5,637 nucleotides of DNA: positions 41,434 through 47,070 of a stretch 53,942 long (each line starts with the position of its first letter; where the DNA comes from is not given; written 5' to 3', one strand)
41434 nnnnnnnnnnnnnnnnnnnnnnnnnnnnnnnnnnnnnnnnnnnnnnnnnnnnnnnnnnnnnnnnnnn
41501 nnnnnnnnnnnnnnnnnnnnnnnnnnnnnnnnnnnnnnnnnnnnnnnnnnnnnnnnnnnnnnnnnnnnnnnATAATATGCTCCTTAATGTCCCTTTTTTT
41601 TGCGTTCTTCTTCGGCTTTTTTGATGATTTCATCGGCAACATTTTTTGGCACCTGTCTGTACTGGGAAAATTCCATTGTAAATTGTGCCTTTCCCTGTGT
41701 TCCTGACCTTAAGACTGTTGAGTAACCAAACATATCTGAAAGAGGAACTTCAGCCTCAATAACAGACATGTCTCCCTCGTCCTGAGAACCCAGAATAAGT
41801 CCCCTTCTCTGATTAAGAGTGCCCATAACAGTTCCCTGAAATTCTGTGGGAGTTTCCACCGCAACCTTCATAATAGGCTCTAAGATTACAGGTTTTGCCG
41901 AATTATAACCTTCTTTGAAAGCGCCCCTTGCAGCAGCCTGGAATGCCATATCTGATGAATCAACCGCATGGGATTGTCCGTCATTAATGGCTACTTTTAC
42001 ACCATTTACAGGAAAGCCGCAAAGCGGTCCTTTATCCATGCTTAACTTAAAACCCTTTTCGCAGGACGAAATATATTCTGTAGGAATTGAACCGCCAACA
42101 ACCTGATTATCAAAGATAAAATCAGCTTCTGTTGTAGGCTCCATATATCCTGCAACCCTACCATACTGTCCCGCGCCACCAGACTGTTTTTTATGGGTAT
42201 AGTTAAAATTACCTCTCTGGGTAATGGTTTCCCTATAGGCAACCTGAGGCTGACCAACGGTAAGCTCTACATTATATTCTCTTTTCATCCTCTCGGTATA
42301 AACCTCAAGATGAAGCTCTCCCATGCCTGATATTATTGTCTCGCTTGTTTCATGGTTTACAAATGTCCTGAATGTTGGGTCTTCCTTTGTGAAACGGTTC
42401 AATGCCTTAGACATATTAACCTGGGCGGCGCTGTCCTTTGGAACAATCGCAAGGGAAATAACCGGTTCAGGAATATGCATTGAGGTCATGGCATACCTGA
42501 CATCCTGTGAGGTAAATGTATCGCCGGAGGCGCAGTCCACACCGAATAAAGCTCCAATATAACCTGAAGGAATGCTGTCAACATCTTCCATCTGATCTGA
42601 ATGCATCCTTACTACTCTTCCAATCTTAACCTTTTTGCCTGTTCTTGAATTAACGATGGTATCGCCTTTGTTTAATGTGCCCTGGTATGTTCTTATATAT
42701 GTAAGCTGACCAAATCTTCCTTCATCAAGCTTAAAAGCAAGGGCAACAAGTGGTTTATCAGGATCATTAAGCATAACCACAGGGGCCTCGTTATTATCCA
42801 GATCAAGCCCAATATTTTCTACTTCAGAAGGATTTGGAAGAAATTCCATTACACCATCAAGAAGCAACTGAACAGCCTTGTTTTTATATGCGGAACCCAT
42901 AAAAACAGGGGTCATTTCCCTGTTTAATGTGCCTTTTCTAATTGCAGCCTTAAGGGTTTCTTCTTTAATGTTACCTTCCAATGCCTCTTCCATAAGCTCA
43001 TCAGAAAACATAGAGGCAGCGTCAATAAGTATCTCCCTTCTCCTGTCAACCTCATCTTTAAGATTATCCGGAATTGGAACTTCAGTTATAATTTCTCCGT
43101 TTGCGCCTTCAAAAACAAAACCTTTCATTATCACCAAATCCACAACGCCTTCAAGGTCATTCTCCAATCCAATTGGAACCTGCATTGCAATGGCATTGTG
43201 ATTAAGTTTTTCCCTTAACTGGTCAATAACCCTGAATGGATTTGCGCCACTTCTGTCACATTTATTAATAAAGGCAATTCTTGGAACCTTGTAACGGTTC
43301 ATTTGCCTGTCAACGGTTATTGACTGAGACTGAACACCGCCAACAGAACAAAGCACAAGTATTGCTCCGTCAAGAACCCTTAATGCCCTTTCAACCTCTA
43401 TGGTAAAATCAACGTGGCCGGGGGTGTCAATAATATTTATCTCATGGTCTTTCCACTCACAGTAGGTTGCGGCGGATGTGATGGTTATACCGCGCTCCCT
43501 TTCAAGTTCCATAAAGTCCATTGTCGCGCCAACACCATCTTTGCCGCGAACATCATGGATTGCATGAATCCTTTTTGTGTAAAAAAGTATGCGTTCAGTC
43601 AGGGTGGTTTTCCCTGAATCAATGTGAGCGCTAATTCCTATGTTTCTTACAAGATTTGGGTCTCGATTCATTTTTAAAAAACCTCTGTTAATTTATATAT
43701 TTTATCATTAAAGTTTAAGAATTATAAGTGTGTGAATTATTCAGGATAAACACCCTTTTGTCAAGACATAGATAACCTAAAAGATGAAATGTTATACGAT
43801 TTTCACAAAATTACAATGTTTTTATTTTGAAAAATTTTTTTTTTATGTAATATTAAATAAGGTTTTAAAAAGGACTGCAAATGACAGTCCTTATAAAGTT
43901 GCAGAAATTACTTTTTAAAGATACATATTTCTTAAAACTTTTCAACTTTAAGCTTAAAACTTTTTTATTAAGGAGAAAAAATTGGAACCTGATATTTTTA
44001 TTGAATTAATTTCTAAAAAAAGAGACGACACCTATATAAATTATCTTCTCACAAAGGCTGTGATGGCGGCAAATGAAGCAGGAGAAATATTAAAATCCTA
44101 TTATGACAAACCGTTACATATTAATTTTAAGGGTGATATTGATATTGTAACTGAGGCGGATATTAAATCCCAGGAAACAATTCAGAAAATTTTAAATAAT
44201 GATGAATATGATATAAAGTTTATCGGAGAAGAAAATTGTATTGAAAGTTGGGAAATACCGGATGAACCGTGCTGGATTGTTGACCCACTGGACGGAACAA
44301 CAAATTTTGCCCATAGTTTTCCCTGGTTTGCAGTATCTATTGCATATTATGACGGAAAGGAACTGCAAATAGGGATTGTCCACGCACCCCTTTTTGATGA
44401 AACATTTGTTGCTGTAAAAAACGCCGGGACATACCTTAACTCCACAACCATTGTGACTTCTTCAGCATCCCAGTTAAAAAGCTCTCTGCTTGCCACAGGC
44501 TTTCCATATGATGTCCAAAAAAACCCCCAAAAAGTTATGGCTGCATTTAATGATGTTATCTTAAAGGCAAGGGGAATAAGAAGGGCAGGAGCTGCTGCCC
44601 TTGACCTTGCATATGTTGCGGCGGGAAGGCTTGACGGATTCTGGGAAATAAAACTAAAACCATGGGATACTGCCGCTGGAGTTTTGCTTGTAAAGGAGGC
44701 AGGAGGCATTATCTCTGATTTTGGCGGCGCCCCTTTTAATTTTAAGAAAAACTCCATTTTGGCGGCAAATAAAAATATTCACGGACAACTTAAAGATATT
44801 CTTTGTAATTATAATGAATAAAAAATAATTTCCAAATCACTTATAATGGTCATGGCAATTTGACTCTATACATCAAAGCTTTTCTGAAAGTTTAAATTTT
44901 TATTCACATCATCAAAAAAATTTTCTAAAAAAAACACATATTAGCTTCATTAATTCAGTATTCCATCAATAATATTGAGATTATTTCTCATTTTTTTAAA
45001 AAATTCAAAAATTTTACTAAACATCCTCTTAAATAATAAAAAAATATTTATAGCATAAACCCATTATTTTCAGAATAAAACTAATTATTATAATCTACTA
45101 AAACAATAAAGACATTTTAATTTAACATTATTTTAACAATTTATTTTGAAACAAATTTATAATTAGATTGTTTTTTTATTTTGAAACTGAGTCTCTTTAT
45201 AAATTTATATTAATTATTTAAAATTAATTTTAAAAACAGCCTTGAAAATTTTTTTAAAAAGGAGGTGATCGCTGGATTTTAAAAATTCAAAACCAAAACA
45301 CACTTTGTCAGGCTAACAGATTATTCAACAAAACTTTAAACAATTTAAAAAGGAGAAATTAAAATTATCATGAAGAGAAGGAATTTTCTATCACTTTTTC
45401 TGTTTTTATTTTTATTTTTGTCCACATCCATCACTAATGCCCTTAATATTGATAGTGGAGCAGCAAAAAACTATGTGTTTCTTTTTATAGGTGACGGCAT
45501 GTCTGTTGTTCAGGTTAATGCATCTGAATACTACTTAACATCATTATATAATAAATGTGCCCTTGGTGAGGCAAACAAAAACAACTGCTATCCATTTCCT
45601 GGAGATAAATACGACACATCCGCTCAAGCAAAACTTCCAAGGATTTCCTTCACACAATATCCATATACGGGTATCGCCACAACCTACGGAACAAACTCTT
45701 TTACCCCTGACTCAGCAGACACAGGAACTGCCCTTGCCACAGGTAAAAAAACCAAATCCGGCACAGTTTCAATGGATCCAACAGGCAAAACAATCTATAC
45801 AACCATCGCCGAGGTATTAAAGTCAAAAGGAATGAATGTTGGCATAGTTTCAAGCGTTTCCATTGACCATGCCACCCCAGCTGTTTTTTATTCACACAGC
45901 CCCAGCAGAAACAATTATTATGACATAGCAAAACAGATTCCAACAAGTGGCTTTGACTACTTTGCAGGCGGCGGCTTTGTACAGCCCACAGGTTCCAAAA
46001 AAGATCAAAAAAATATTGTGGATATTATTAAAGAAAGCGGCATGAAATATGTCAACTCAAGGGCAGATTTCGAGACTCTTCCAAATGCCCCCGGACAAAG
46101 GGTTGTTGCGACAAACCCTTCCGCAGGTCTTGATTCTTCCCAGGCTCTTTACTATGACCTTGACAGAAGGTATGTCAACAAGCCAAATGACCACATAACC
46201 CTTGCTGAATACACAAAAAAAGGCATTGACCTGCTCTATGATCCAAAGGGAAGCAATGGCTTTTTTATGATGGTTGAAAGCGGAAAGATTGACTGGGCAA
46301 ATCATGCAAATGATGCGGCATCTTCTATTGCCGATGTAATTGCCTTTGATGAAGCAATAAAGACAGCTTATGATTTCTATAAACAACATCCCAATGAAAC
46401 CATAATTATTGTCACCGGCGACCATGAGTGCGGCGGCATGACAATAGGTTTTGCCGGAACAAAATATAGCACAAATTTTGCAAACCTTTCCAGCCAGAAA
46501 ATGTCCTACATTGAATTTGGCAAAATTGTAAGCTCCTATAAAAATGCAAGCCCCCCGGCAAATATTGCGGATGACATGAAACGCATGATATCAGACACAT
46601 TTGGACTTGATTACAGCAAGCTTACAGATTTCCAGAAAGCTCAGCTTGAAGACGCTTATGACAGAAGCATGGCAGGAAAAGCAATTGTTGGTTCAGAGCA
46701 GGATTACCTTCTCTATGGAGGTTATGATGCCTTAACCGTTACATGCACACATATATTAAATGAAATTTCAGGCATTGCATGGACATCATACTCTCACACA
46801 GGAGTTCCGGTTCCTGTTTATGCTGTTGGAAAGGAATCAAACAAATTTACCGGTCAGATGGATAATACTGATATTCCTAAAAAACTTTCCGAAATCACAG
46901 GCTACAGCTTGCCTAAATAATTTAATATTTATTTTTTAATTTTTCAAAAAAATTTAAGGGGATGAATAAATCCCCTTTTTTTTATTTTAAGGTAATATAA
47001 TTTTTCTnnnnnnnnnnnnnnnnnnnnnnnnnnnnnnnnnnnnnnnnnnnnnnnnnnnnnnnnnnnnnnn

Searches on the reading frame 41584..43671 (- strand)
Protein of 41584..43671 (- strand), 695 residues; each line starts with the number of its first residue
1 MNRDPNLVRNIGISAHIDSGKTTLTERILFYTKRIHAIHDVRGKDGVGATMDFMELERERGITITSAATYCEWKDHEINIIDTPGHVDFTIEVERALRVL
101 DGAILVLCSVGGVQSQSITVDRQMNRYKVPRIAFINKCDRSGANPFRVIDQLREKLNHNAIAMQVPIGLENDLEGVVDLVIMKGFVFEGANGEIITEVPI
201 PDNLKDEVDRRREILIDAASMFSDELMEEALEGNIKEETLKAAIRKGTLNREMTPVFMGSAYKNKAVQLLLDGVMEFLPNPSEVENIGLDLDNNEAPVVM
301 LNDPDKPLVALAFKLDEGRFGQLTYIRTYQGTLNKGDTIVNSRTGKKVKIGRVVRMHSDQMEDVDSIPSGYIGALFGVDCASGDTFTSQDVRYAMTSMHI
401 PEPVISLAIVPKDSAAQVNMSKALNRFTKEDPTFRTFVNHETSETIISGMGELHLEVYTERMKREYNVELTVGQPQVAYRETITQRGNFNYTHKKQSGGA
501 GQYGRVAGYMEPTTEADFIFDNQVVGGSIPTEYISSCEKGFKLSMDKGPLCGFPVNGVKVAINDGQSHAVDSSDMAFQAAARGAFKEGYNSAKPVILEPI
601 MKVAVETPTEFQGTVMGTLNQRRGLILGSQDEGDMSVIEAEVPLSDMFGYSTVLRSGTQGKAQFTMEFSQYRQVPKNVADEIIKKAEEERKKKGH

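Call 15: list_cluster_members(proteins=[window:41584-43671:-, window:29796-31961:-, window:19741-22695:+, window:49794-51905:-, window:52872-53273:-])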
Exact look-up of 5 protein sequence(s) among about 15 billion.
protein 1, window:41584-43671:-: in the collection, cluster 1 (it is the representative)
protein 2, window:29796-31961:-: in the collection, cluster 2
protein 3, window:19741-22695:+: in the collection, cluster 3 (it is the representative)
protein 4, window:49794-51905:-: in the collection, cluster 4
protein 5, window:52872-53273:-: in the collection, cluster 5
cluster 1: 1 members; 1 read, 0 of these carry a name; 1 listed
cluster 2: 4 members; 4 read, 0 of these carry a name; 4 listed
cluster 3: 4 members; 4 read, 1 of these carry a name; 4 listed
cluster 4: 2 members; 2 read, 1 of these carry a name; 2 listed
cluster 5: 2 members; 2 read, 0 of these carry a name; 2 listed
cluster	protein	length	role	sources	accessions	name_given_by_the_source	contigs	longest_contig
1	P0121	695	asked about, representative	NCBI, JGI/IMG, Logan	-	-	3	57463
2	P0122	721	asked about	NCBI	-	-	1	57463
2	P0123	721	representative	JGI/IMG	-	-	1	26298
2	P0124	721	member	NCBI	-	-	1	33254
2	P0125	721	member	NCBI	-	-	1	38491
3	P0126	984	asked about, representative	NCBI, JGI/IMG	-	-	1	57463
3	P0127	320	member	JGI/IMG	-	uncharacterized iron-regulated protein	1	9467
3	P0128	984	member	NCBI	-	-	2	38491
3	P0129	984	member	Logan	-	-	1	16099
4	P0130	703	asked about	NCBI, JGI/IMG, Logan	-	-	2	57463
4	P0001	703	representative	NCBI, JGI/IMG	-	heavy metal translocating P-type ATPase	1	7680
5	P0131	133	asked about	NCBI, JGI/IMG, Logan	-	-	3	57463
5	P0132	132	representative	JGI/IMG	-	-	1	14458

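Call 17: find_encoding_contigs(protein=P0131, flank=10000, max_places=4)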
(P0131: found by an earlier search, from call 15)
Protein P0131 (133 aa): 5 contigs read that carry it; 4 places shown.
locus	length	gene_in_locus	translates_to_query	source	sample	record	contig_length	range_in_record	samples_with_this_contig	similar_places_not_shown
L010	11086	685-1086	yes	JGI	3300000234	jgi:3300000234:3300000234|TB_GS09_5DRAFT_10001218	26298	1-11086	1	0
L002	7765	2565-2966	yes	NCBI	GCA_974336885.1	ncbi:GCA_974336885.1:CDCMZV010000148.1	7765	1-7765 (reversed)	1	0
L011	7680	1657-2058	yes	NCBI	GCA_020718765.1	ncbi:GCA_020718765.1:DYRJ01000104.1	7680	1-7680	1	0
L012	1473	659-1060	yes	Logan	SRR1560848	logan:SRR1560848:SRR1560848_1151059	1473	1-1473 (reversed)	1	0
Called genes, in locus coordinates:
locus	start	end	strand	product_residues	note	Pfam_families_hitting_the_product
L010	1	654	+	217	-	?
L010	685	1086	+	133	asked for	PF26373:MamC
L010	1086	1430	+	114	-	-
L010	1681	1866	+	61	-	-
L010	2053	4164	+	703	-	PF19991:HMA_2 (weak), PF00122:E1-E2_ATPase, PF00702:Hydrolase, PF08282:Hydrolase_3 (weak)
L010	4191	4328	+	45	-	PF12669:FeoB_associated (weak)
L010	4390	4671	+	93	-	PF01169:GDT1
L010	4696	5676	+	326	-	PF01545:Cation_efflux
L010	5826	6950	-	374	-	PF07907:YibE_F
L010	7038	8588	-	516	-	PF00245:Alk_phosphatase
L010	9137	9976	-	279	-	PF00459:Inositol_P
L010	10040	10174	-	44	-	-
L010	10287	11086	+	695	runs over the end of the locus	PF00009:GTP_EFTU, PF03144:GTP_EFTU_D2, PF22042:EF-G_D2, PF14492:EFG_III, PF16658:RF3_C, PF03764:EFG_IV, PF00679:EFG_C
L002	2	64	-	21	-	?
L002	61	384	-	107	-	PF14076:DUF4258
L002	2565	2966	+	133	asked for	PF26373:MamC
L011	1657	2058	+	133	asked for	PF26373:MamC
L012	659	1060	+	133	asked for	PF26373:MamC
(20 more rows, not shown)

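Call 57: find_homologous_proteins(query=window:41584-43671:-, max_evalue=1e-50)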
Query window:41584-43671:- (695 aa): 8000 proteins with E <= 1e-50 among 8000 candidates; the best 120 are listed.
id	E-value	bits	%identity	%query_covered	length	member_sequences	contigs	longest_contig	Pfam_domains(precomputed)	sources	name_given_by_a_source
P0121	0.0e+0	1565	100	100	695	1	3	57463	PF00679.31,PF14492.13,PF00009.34,PF03764.25,PF16658.12,PF03144.32,PF22042.3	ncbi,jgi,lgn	-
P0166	0.0e+0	1281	80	98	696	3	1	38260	PF00679.31,PF14492.13,PF00009.34,PF03764.25,PF16658.12,PF03144.32,PF22042.3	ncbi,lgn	ncbi:MAG: elongation factor G [Deltaproteobacteria bacterium]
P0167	0.0e+0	1270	79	98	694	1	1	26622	PF00679.31,PF14492.13,PF00009.34,PF03764.25,PF16658.12,PF03144.32,PF22042.3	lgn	-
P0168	0.0e+0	1268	79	98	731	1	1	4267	PF00679.31,PF14492.13,PF00009.34,PF03764.25,PF16658.12,PF03144.32,PF22042.3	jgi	-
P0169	0.0e+0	1268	79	98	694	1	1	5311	PF00679.31,PF14492.13,PF00009.34,PF03764.25,PF16658.12,PF03144.32,PF22042.3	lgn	-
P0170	0.0e+0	1268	79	98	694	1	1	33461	PF00679.31,PF14492.13,PF00009.34,PF03764.25,PF16658.12,PF03144.32,PF22042.3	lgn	-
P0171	0.0e+0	1267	78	100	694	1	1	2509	PF00679.31,PF14492.13,PF00009.34,PF03764.25,PF16658.12,PF03144.32,PF22042.3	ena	-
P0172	0.0e+0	1267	78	98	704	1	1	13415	PF00679.31,PF14492.13,PF00009.34,PF03764.25,PF16658.12,PF03144.32,PF22042.3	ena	-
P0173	0.0e+0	1267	78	98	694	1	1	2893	PF00679.31,PF14492.13,PF00009.34,PF03764.25,PF16658.12,PF03144.32,PF22042.3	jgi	-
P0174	0.0e+0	1266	79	98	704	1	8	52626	PF00679.31,PF14492.13,PF00009.34,PF03764.25,PF16658.12,PF03144.32,PF22042.3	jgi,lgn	jgi:elongation factor G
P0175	0.0e+0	1266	78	98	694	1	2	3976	PF00679.31,PF14492.13,PF00009.34,PF03764.25,PF16658.12,PF03144.32,PF22042.3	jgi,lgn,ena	-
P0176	0.0e+0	1266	78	98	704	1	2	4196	PF00679.31,PF14492.13,PF00009.34,PF03764.25,PF16658.12,PF03144.32,PF22042.3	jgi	-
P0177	0.0e+0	1264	78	98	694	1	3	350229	PF00679.31,PF14492.13,PF00009.34,PF03764.25,PF16658.12,PF03144.32,PF22042.3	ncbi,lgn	ncbi:MAG: elongation factor G [Dissulfuribacterales bacterium]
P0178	0.0e+0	1262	79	98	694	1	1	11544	PF00679.31,PF14492.13,PF00009.34,PF03764.25,PF16658.12,PF03144.32,PF22042.3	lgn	-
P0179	0.0e+0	1262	78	100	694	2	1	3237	PF00679.31,PF14492.13,PF00009.34,PF03764.25,PF16658.12,PF03144.32,PF22042.3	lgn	-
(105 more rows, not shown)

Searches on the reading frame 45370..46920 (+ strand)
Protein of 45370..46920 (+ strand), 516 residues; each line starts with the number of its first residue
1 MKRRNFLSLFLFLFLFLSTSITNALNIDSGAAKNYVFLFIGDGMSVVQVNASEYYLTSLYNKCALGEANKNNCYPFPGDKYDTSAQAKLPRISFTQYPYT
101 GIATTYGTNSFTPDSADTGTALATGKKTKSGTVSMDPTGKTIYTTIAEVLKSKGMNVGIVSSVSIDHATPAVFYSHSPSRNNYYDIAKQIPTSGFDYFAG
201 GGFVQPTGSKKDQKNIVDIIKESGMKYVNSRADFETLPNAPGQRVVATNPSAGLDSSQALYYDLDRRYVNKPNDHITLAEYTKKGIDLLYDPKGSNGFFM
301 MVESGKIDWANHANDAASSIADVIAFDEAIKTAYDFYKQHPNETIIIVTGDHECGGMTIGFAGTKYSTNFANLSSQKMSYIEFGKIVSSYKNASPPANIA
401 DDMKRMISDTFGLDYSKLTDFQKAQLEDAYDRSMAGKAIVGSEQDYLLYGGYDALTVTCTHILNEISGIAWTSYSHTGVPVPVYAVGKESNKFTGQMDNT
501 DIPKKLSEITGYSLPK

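Call 83: search_protein_families(library=ncbifam, proteins=[window:45370-46920:+], max_evalue=0.00001)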
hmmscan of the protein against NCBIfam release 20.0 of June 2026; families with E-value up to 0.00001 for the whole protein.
window:45370-46920:+ (516 aa): 1 family
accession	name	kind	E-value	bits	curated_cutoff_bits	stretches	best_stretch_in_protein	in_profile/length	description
NF007810.0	PRK10518.1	equivalog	6e-34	117.6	540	2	271-358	321-405/482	alkaline phosphatase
